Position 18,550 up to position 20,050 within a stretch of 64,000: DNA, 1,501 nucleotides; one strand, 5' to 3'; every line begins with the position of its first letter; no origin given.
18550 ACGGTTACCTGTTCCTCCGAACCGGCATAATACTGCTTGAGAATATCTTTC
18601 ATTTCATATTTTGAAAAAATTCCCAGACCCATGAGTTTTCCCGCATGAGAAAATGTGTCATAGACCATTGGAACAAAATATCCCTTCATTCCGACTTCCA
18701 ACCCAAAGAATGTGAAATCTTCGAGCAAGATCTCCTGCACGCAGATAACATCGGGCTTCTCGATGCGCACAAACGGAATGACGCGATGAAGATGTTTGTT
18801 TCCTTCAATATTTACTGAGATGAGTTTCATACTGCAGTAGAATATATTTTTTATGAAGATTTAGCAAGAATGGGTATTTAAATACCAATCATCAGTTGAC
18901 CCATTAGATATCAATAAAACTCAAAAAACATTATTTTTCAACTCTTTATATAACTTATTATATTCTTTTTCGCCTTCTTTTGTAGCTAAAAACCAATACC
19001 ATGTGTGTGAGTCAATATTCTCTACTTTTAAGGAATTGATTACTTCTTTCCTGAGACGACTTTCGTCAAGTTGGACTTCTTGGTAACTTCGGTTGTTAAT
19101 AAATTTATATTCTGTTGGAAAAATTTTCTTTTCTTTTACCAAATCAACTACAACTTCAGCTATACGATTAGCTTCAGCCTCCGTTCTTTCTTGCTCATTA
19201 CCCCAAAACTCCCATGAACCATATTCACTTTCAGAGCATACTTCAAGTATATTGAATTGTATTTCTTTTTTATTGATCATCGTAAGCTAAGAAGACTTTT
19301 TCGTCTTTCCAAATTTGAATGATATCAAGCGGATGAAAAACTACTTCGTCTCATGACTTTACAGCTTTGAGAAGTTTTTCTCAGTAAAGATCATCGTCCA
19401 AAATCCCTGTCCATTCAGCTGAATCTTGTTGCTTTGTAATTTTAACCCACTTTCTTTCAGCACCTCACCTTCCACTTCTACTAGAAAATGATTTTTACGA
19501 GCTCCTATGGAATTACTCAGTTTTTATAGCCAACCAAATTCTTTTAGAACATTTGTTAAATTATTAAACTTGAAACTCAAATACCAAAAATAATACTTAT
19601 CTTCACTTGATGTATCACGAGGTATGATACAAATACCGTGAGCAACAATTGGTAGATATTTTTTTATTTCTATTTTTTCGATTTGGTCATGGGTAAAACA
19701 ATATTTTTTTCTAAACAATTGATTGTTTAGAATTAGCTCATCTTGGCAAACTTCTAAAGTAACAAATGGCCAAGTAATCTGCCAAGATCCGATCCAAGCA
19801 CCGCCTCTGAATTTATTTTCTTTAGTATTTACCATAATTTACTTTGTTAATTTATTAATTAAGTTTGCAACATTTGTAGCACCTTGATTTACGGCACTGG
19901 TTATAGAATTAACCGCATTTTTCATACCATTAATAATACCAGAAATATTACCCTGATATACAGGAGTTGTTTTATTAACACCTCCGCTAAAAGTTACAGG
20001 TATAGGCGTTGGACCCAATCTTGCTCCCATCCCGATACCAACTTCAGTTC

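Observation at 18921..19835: Immunity-gene cassette with a decayed ORF-less segment: possible orphan toxin-tip/immunity remnant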

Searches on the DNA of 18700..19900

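Call 72: search_rna_families(source=window, start=18700, end=19900, threshold=evalue, max_evalue=1)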
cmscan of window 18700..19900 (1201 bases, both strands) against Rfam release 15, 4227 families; matches with E-value up to 1: 0.
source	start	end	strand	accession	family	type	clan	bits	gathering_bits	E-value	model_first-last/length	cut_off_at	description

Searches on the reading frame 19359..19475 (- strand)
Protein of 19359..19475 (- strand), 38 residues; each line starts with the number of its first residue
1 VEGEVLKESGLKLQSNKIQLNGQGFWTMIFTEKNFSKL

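Call 4: search_protein_families(library=pfam, proteins=[window:19359-19475:-], max_evalue=1)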
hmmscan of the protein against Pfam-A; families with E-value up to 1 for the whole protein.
window:19359-19475:- (38 aa): 1 family
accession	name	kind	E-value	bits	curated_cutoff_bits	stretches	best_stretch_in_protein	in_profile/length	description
PF05720.17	Dicty_CAD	-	0.15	12.5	23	1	2-25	37-60/82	Cell-cell adhesion domain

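Call 5: search_protein_families(library=ncbifam, proteins=[window:19359-19475:-], max_evalue=1)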
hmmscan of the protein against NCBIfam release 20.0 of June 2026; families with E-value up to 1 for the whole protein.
window:19359-19475:- (38 aa): 0 families
